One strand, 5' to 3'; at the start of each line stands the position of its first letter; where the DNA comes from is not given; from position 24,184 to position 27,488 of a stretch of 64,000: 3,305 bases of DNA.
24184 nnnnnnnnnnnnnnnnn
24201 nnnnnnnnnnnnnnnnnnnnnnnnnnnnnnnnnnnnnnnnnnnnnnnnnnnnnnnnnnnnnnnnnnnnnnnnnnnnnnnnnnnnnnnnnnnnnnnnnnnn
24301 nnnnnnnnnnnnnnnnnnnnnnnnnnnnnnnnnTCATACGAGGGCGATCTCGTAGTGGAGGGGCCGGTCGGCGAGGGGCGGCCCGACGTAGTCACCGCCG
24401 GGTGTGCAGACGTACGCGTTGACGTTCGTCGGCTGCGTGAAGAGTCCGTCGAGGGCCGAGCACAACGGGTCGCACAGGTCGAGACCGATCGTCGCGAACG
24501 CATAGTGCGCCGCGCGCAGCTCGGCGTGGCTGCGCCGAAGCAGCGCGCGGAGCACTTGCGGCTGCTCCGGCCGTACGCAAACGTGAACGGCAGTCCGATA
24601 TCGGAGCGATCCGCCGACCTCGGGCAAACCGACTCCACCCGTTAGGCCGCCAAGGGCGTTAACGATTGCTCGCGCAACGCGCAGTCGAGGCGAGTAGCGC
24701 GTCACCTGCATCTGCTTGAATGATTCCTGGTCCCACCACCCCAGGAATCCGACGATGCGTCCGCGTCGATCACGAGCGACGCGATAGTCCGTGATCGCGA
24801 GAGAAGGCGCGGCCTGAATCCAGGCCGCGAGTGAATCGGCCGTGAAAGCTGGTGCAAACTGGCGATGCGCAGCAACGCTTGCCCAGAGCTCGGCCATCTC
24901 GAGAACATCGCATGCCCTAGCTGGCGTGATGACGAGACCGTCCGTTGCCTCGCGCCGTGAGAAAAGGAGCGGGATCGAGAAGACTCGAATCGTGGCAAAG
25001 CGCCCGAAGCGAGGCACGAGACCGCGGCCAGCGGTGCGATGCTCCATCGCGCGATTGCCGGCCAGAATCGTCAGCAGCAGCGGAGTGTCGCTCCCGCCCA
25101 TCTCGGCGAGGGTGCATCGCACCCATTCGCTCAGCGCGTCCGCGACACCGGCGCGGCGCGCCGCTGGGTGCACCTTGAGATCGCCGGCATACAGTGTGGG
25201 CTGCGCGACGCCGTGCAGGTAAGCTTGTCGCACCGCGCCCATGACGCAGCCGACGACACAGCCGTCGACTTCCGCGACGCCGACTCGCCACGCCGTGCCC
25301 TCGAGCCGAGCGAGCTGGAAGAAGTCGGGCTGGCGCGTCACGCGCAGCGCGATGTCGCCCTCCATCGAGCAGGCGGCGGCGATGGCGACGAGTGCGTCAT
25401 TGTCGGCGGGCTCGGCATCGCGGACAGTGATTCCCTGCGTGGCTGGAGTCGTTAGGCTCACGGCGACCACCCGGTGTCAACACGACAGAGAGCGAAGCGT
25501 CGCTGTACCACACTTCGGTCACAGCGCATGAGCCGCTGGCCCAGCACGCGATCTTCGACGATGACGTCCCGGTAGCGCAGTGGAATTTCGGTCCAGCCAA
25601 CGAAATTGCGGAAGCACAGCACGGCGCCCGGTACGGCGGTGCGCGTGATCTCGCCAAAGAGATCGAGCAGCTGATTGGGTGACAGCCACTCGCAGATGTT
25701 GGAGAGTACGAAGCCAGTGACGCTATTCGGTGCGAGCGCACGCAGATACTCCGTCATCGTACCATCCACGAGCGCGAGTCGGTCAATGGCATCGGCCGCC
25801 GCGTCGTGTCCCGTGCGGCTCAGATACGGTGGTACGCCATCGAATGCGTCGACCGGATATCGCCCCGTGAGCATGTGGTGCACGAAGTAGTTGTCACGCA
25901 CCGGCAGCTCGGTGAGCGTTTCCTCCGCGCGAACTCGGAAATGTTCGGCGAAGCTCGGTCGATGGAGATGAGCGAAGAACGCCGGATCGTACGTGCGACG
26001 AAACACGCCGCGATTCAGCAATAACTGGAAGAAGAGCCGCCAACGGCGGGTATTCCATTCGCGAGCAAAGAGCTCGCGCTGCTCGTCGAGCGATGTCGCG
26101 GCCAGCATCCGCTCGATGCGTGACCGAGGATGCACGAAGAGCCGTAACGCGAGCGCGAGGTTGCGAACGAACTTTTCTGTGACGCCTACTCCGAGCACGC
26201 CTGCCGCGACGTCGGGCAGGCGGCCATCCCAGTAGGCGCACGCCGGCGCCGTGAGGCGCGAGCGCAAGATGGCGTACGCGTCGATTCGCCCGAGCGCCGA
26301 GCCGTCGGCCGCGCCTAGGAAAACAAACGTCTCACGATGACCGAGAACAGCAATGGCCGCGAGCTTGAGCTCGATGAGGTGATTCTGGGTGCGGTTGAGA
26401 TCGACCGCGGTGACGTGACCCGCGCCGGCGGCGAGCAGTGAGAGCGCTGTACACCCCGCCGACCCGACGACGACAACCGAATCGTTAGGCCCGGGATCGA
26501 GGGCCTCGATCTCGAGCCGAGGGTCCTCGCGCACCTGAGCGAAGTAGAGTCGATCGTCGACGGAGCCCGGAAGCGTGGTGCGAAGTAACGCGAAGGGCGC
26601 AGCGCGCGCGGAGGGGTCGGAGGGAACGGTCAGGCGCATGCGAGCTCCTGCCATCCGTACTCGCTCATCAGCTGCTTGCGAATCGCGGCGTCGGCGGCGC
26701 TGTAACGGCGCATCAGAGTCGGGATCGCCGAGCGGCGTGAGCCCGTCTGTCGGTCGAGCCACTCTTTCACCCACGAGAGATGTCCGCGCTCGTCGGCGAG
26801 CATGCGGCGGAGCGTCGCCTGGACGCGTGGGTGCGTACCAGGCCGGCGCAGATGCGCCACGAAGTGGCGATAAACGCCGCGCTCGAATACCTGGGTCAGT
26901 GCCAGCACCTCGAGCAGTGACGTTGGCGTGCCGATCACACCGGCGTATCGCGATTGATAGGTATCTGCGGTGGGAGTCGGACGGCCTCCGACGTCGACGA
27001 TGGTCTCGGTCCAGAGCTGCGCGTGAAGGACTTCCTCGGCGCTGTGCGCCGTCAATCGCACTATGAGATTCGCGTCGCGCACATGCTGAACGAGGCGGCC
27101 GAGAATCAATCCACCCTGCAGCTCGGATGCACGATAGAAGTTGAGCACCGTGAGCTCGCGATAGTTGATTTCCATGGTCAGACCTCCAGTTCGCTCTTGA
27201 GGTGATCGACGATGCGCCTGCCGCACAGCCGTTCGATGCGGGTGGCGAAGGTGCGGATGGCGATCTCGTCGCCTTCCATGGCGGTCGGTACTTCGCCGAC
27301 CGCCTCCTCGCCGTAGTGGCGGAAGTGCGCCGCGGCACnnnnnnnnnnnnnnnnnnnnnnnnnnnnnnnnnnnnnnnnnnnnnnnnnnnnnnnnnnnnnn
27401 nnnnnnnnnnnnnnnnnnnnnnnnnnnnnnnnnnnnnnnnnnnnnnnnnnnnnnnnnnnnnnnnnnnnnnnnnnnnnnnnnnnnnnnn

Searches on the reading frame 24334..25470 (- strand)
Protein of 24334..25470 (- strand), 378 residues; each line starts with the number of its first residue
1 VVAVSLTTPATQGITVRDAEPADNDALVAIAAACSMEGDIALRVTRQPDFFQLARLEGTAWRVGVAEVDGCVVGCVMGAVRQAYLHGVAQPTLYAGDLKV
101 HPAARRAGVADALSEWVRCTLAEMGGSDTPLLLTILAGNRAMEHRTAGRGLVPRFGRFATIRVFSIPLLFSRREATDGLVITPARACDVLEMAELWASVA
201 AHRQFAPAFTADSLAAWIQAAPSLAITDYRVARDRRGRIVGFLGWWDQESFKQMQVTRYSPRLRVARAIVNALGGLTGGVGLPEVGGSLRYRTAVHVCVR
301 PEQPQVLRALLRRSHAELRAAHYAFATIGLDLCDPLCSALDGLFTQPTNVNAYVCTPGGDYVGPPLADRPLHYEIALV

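Call 4: search_protein_families(library=pfam, proteins=[window:24334-25470:-], max_evalue=0.01)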
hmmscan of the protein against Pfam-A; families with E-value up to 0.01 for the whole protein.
window:24334-25470:- (378 aa): 3 families
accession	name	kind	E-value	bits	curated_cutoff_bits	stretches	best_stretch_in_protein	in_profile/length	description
PF13527.13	Acetyltransf_9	-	1.3e-05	25.7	25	1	58-124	39-104/127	Acetyltransferase (GNAT) domain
PF13508.13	Acetyltransf_7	-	1.9e-05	25.4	27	1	63-121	5-56/84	Acetyltransferase (GNAT) domain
PF00583.31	Acetyltransf_1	-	2.6e-05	24.9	20.7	1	62-117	34-84/116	Acetyltransferase (GNAT) family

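Call 5: search_protein_families(library=ncbifam, proteins=[window:24334-25470:-], max_evalue=0.01)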
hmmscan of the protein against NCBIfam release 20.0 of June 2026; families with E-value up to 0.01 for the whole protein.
window:24334-25470:- (378 aa): 2 families
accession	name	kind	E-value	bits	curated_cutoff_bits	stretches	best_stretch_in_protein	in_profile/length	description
NF002959.0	PRK03624.1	equivalog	0.00061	19.5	124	1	11-127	4-107/147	GNAT family acetyltransferase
NF038102.1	AAC_6p_III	exception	0.00087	19.4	305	1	69-115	60-107/156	tobramycin N-acetyltransferase AAC(6')-III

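Call 26: search_solved_structures(query=window:24334-25470:-, max_evalue=1)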
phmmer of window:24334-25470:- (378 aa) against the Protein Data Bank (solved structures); distinct sequences matched with E-value up to 1: 0.

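Call 51: find_homologous_proteins(query=window:24334-25470:-, max_evalue=0.001)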
Query window:24334-25470:- (378 aa): 413 proteins with E <= 0.001 among 8000 candidates; the best 120 are listed.
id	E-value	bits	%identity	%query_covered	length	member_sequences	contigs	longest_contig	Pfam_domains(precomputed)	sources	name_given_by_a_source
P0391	2.7e-237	805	95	100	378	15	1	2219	PF13508.14,PF00583.32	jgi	-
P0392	3.0e-199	680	82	99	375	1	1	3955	PF13508.14,PF00583.32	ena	-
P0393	1.4e-198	677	82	99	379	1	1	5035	PF13508.14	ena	-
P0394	1.0e-187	642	78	99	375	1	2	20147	PF13508.14,PF13527.14,PF00583.32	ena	-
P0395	1.1e-186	638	77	99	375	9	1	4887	-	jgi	-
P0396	8.8e-185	632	77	99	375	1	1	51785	PF13527.14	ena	-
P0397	3.4e-179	614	75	100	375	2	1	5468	PF13508.14,PF13527.14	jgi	jgi:GNAT superfamily N-acetyltransferase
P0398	2.1e-177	608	74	99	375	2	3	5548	PF13508.14,PF13527.14,PF00583.32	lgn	-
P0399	1.3e-176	605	73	99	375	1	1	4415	PF13527.14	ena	-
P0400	6.2e-167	573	71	97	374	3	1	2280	PF13508.14,PF13527.14,PF00583.32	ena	-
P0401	1.2e-163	563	68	100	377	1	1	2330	PF13527.14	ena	-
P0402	6.3e-157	540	67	100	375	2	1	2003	PF13527.14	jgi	-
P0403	3.1e-156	538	66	100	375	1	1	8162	PF13508.14,PF13527.14,PF00583.32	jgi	jgi:GNAT superfamily N-acetyltransferase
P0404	3.6e-155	535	67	99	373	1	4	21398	-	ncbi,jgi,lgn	ncbi:MAG TPA: hypothetical protein VH539_21200 [Gemmatimonadaceae bacterium]|jgi:GNAT superfamily N-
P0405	5.3e-155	534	69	97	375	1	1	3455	PF13508.14,PF13527.14,PF00583.32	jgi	jgi:ribosomal protein S18 acetylase RimI-like enzyme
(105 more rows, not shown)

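Call 63: predict_structure(alignment_id=A4)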
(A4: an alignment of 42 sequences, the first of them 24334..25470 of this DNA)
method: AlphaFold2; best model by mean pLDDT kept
length: 378 residues; sequences in the alignment: 42
mean_pLDDT: 91.2   pTM: 0.88
mean pLDDT of the five models: 91.2, 90.9, 90.3, 89.3, 88.9
residues with pLDDT >= 90: 296; 70-90: 62; 50-70: 14; < 50: 6
segments of 3 or more residues with pLDDT < 50: 1-5
pLDDT, mean of each block of 10 residues (from residue 1): 45 88 97 89 92 90 96 97 96 95 92 95 97 90 84 90 91 76 98 98 96 96 96 97 95 93 93 88 92 96 96 93 93 94 90 95 94 72
secondary structure, 60 per line:
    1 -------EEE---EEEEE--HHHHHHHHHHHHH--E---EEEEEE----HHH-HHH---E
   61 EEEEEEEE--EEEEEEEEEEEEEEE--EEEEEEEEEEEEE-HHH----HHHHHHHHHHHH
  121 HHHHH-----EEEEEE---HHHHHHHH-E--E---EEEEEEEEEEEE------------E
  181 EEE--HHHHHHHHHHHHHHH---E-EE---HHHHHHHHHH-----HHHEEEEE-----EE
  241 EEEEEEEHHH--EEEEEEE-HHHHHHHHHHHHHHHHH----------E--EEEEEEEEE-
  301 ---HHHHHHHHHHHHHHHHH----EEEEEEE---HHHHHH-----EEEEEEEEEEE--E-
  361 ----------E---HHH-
elements in order: E8-10 E14-18 H21-33 E40-45 E60-68 E71-85 E88-100 H109-125 E131-136 H140-147 E156-167 E180-183 H186-200 H211-220 E229-233 E239-247 E253-259 H261-277 E291-299 H304-320 E325-331 H335-340 E346-356

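Call 66: fold_search(model_id=the predicted structure, library=pdb)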
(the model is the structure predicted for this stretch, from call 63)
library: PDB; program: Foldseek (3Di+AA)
matches with E <= 10: 1115; with E <= 0.001: 368
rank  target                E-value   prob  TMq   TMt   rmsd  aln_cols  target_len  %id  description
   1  5o9s_B                6.4e-14  1.00  0.63  0.62   5.4       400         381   16  HsNMT1 in complex with CoA and Myristoylated-GKSNSKLK octapeptide (released 2018-06-27)
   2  6sk8_A                8.1e-14  1.00  0.63  0.61   5.7       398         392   14  DeltaC3 C-terminal truncation of HsNMT1 in complex with MyrCoA and GDCFSKPR substrates (released 2020-03-18)
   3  1iyl_C                1.0e-13  1.00  0.65  0.65   5.0       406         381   14  Crystal Structure of Candida albicans N-myristoyltransferase with Non-peptidic Inhibitor (released 2002-12-30)
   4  6sk3_B                1.0e-13  1.00  0.62  0.60   6.7       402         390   14  C-terminal HsNMT1 deltaC3 truncation in complex with both MyrCoA and GNCFSKPR substrates (released 2020-03-18)
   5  1iyl_A                1.5e-13  1.00  0.65  0.64   5.6       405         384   13  Crystal Structure of Candida albicans N-myristoyltransferase with Non-peptidic Inhibitor (released 2002-12-30)
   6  6qrm_B                1.6e-13  1.00  0.63  0.61   4.8       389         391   15  HsNMT1 in complex with both MyrCoA and GNCFSKRRAA substrates (released 2020-03-18)
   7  6sjz_B                1.8e-13  1.00  0.63  0.61   5.6       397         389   14  HsNMT1 in complex with both MyrCoA and Acetylated-GNCFSKPR substrates (released 2020-03-18)
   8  3iwe_B                1.8e-13  1.00  0.61  0.61   6.0       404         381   15  Crystal Structure of human type-I N-myristoyltransferase with bound myristoyl-CoA and inhibitor DDD85646 (released 2009-09-15)
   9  2p6e_A                2.1e-13  1.00  0.64  0.55   6.6       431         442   13  Crystal structures of Saccharomyces cerevisiae N-myristoyltransferase with bound myristoyl-CoA (released 2007-06-12)
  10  6ehj_B                2.6e-13  1.00  0.61  0.61   5.6       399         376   16  Human N-myristoyltransferase (NMT1) with Myristoyl-CoA and peptide bound (released 2019-03-27)
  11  8q24_A                2.7e-13  1.00  0.60  0.59   6.7       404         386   15  HsNMT1 in complex with both MyrCoA and (DAB)SFSKPR inhibitor peptide (released 2024-08-14)
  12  5uut_A                3.1e-13  1.00  0.61  0.62   5.3       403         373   13  N-myristoyltransferase 1 (NMT) bound to myristoyl-CoA (released 2018-01-17)
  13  7owp_A                3.5e-13  1.00  0.61  0.59   6.8       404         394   14  HsNMT1 in complex with both MyrCoA and ACE-G-(L-ORN)SFSKPR (released 2022-12-21)
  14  8q3s_A                3.7e-13  1.00  0.63  0.61   5.1       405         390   14  HsNMT1 in complex with both MyrCoA and GNCFSKAR inhibitor peptide (released 2024-08-14)
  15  5o6j_B                3.7e-13  1.00  0.61  0.61   6.8       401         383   14  Human NMT1 in complex with myristoyl-CoA and inhibitor IMP-1031 (released 2018-05-16)
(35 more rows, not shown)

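Call 89: search_protein_families(library=ncbifam, proteins=[window:24334-25470:-], max_evalue=0.1)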
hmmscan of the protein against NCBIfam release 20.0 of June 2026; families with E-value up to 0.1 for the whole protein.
window:24334-25470:- (378 aa): 3 families
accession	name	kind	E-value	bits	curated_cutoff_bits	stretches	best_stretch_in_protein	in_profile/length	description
NF002959.0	PRK03624.1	equivalog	0.00061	19.5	124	1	11-127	4-107/147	GNAT family acetyltransferase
NF038102.1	AAC_6p_III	exception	0.00087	19.4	305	1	69-115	60-107/156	tobramycin N-acetyltransferase AAC(6')-III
NF043067.1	AAC_6p_group_E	equivalog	0.018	14.9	140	1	65-115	42-93/140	aminoglycoside 6'-N-acetyltransferase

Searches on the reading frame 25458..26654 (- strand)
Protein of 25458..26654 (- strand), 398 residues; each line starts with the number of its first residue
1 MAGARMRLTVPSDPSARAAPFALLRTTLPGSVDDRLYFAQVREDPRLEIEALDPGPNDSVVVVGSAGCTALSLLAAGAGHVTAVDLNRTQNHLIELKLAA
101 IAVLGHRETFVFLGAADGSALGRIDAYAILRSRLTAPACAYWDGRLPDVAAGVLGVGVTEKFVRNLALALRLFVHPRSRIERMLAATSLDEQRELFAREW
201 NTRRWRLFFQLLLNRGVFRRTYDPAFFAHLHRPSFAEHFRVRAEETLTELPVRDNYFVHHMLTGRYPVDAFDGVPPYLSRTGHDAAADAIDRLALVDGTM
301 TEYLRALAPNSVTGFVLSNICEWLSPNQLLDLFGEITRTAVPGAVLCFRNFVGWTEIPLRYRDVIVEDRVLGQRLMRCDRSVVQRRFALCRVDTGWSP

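Call 29: search_solved_structures(query=window:25458-26651:-, max_evalue=1)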
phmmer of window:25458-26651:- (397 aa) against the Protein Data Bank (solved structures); distinct sequences matched with E-value up to 1: 0.

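Call 89: search_protein_families(library=ncbifam, proteins=[window:25458-26654:-], max_evalue=0.1)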
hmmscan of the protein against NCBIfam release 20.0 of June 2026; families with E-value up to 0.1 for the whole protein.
window:25458-26654:- (398 aa): 0 families

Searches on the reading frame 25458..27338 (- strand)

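Call 4: search_protein_families(library=pfam, proteins=[window:25458-27338:-], max_evalue=0.01)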
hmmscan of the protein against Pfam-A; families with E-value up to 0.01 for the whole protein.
window:25458-27338:- (626 aa): 1 family
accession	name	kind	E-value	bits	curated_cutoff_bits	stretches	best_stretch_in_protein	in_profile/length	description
PF11899.13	DUF3419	-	4.8e-59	200.9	28.2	1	262-579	8-335/385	Protein of unknown function (DUF3419)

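Call 5: search_protein_families(library=ncbifam, proteins=[window:25458-27338:-], max_evalue=0.01)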
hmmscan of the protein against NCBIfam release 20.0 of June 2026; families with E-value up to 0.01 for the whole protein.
window:25458-27338:- (626 aa): 0 families

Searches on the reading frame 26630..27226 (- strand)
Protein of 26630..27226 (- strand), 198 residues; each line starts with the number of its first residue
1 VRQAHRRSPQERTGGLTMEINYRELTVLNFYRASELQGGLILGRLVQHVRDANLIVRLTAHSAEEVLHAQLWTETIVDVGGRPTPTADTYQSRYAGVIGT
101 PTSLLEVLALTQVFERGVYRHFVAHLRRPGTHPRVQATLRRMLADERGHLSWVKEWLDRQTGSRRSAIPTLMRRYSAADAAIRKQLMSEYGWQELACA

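Call 4: search_protein_families(library=pfam, proteins=[window:26630-27226:-], max_evalue=0.01)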
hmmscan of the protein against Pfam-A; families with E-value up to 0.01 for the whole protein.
window:26630-27226:- (198 aa): 2 families
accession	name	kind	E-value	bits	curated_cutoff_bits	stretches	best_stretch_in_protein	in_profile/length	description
PF03232.19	COQ7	-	8.4e-06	26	23.5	0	132-173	31-71/169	Ubiquinone biosynthesis protein COQ7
PF11583.14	AurF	-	0.0059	16.2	29.6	1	58-164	107-214/282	P-aminobenzoate N-oxygenase AurF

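Call 5: search_protein_families(library=ncbifam, proteins=[window:26630-27226:-], max_evalue=0.01)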
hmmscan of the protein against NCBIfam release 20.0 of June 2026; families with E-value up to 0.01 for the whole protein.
window:26630-27226:- (198 aa): 1 family
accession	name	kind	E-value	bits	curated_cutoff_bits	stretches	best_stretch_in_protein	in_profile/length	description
NF033656.1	DMQ_monoox_COQ7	equivalog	0.0058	16.3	180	0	50-154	69-176/205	2-polyprenyl-3-methyl-6-methoxy-1,4-benzoquinone monooxygenase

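Call 30: search_solved_structures(query=window:26630-27226:-, max_evalue=1)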
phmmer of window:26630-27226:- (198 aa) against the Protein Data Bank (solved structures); distinct sequences matched with E-value up to 1: 0.

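Call 68: search_protein_families(library=pfam, proteins=[window:26630-27175:-], max_evalue=1)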
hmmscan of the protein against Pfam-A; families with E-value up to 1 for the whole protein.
window:26630-27175:- (181 aa): 5 families
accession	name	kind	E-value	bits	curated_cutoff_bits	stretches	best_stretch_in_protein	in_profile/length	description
PF03232.19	COQ7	-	5.9e-06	26.4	23.5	2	115-156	31-71/169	Ubiquinone biosynthesis protein COQ7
PF11583.14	AurF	-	0.0048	16.5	29.6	1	41-147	107-214/282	P-aminobenzoate N-oxygenase AurF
PF13668.12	Ferritin_2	-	0.0089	16.6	24.7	1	34-138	38-134/138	Ferritin-like domain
PF00210.30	Ferritin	-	0.0091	16.4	24.5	1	41-142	37-138/142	Ferritin-like domain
PF02915.23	Rubrerythrin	-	0.11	13.4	22.8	1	45-134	39-131/137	Rubrerythrin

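Call 83: search_solved_structures(query=A6, max_evalue=1)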
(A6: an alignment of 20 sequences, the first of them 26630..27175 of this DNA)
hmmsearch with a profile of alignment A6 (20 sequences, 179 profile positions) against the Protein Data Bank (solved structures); distinct sequences matched with E-value up to 1: 17.
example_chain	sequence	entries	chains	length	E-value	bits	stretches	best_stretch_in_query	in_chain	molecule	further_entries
1nf4_A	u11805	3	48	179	0.00055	22.7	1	8-71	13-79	bacterioferritin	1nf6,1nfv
3qhb_A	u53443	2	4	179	0.0064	19.2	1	25-142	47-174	Symerythrin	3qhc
3sid_A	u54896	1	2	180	0.0065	19.2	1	25-142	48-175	Symerythrin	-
7jh6_A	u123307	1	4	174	0.0084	18.8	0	121-142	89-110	Two-domain di-Zn(II) and porphyrin-binding protein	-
8w1d_A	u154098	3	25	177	0.011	18.4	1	38-142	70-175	DPS-LIKE PROTEIN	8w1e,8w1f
2hz8_A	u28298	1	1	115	0.012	18.3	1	104-157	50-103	De novo designed diiron protein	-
2lfd_A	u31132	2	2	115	0.1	15.2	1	113-156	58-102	Diiron protein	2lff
3e2c_A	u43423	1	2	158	0.12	15.1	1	113-142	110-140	Bacterioferritin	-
1vjx_A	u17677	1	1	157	0.17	14.6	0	86-134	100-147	putative ferritin-like diiron-carboxylate protein TM1526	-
5c39_A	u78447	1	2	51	0.23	14.1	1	101-137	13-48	P0 Manganese cluster peptide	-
1mft_A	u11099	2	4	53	0.24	14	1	101-137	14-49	Four-helix bundle model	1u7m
3ogh_B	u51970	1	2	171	0.3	13.8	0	107-165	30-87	Protein yciE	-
8yhx_G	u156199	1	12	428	0.32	13.6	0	115-146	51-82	SIR2 family protein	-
3bkn_A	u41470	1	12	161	0.45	13.2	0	31-143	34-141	Bacterioferritin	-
8dt0_A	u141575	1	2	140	0.56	12.8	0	118-149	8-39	Scaffolding protein functional sites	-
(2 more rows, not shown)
